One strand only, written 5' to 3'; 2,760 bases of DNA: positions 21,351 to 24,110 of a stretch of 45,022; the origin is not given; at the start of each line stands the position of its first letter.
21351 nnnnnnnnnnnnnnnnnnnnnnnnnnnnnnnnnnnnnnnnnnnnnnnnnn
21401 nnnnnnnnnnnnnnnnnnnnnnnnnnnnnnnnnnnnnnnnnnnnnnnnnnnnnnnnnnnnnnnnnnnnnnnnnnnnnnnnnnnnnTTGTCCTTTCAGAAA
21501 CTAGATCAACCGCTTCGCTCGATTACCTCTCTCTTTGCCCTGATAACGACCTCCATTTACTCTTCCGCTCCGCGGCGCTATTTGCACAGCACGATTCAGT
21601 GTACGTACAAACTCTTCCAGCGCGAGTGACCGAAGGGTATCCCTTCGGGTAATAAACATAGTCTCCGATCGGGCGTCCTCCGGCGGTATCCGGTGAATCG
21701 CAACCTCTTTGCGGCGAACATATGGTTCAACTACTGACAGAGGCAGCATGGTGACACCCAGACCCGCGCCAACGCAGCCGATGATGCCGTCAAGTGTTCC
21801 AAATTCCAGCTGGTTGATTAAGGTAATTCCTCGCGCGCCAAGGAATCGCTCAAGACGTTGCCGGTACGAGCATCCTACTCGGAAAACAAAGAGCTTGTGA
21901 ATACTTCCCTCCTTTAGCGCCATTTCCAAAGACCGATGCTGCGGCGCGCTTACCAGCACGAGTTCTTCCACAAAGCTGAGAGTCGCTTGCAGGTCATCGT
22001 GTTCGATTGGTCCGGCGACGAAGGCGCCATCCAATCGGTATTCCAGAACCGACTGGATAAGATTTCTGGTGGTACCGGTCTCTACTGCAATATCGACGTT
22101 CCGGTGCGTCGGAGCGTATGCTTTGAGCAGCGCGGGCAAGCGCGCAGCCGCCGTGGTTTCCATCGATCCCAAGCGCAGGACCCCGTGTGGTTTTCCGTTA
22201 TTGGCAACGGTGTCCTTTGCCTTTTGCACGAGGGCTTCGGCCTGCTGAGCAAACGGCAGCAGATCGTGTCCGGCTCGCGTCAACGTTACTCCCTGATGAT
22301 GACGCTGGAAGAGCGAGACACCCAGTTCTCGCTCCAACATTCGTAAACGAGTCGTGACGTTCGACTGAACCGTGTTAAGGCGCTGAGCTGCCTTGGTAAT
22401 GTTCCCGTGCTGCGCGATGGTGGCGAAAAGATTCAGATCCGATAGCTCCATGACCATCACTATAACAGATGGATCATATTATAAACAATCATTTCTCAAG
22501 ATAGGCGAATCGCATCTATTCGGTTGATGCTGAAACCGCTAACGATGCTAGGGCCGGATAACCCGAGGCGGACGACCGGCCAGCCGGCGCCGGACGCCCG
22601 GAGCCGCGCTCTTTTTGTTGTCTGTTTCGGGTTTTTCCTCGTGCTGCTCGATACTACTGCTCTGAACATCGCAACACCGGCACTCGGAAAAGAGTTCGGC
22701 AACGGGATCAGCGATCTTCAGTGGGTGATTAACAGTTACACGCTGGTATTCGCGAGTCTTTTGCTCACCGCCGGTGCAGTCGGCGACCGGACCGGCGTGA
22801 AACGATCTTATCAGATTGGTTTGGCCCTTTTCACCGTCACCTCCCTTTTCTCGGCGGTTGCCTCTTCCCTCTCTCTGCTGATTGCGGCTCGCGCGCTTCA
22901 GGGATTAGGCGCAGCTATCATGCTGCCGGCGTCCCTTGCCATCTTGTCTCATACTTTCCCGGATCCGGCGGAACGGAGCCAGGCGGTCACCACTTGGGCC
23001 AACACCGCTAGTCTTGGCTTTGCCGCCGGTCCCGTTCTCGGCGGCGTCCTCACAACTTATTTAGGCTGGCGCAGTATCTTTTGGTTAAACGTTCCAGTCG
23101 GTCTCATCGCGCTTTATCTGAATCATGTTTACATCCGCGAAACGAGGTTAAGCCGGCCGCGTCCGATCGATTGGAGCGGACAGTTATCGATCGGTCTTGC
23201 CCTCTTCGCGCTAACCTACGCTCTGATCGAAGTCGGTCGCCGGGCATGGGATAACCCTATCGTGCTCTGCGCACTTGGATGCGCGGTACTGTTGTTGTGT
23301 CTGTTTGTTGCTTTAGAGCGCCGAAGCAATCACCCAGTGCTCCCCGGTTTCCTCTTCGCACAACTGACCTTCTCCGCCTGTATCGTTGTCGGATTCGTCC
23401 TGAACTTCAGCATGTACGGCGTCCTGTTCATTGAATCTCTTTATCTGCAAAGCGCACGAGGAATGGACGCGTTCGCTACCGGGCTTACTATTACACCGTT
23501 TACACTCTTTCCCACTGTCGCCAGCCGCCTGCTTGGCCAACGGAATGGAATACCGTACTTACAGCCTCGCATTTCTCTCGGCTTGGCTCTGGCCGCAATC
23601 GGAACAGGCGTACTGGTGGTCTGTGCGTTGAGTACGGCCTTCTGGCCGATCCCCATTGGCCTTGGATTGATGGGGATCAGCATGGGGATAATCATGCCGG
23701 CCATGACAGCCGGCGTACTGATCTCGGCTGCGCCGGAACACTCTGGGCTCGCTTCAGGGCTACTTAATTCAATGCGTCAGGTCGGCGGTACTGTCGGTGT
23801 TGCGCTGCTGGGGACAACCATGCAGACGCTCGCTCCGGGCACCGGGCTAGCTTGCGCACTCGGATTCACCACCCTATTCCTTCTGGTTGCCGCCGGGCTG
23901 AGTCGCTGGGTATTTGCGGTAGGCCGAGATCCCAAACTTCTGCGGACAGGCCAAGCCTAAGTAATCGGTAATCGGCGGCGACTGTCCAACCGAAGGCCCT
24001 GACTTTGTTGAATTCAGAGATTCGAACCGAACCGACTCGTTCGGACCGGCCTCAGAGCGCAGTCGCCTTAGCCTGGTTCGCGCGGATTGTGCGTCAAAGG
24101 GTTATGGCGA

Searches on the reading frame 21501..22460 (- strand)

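Call 18: search_protein_families(library=pfam, proteins=[window:21501-22460:-], max_evalue=0.001)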
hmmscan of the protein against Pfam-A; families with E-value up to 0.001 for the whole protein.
window:21501-22460:- (319 aa): 2 families
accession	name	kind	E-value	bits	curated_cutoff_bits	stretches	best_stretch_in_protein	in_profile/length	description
PF03466.25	LysR_substrate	-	4.1e-43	147.6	28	1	89-291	2-207/209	LysR substrate binding domain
PF00126.33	HTH_1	-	8.2e-20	71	26.6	1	6-65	1-60/60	Bacterial regulatory helix-turn-helix protein, lysR family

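Call 83: search_protein_families(library=ncbifam, proteins=[window:21501-22460:-], max_evalue=0.00001)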
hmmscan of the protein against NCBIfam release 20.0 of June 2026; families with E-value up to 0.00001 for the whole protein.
window:21501-22460:- (319 aa): 51 families (the best 25 are shown)
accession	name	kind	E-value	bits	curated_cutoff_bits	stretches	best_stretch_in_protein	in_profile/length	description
NF047711.1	PutUtilRegPtrR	equivalog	9.7e-73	244.7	400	1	4-283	1-277/283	putrescine utilization regulator PtrR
NF053705.1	TransRegGltCGpos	equivalog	8e-35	120.5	350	1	4-273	1-275/300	glutamate biosynthesis transcriptional regulator GltC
NF040786.1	LysR_Sec_metab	equivalog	7.4e-34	117.1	250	1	4-289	1-295/298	selenium metabolism-associated LysR family transcriptional regulator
TIGR03339.1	phn_lysR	subfamily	6.1e-31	107.7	341.1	1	9-256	2-250/279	aminoethylphosphonate catabolism associated LysR family transcriptional regulator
NF040889.1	trans_reg_YeiE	equivalog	1.7e-28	99.7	480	1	2-286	1-284/288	DNA-binding transcriptional regulator YeiE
NF008416.0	PRK11242.1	equivalog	3.7e-28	98.7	277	1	4-291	1-290/300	transcriptional regulator CynR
NF008095.0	PRK10837.1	subfamily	4.8e-27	94.9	281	1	2-289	1-287/290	LysR family transcriptional regulator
NF008722.0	PRK11716.1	equivalog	4.9e-26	91.4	246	1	4-281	1-283/293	HTH-type transcriptional activator IlvY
NF045775.1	acetoin_reg_AlsR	exception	1.5e-24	87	430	1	4-288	1-288/290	acetoin biosynthesis transcriptional regulator AlsR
NF058504.1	TransRegCcpCBac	equivalog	1.2e-22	80.6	400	1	4-268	1-259/287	transcriptional regulator CcpC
TIGR02424.1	TF_pcaQ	equivalog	8.1e-22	77.5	303.8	1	6-217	5-222/300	pca operon transcription factor PcaQ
NF047520.1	trans_act_CidR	equivalog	1.2e-21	77.2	415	1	4-290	1-290/292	cidABC operon transcriptional activator CidR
NF045990.1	TransRegCbbRRhodb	equivalog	1.4e-20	73.6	450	1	5-254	7-262/304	LysR family regulator CbbR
NF007385.0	PRK09906.1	equivalog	1.6e-20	73.4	356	1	4-292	1-291/296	DNA-binding transcriptional regulator HcaR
NF008410.0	PRK11233.1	equivalog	6.7e-19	68.1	309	1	4-258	1-257/305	nitrogen assimilation transcriptional regulator NAC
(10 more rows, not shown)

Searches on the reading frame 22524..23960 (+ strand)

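Call 69: search_protein_families(library=pfam, proteins=[window:22524-23960:+], max_evalue=0.00001)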
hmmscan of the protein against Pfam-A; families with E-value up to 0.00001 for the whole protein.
window:22524-23960:+ (478 aa): 1 family
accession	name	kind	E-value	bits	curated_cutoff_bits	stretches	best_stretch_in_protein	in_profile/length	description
PF07690.21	MFS_1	-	2.2e-47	162.1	33.4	1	33-425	1-346/347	Major Facilitator Superfamily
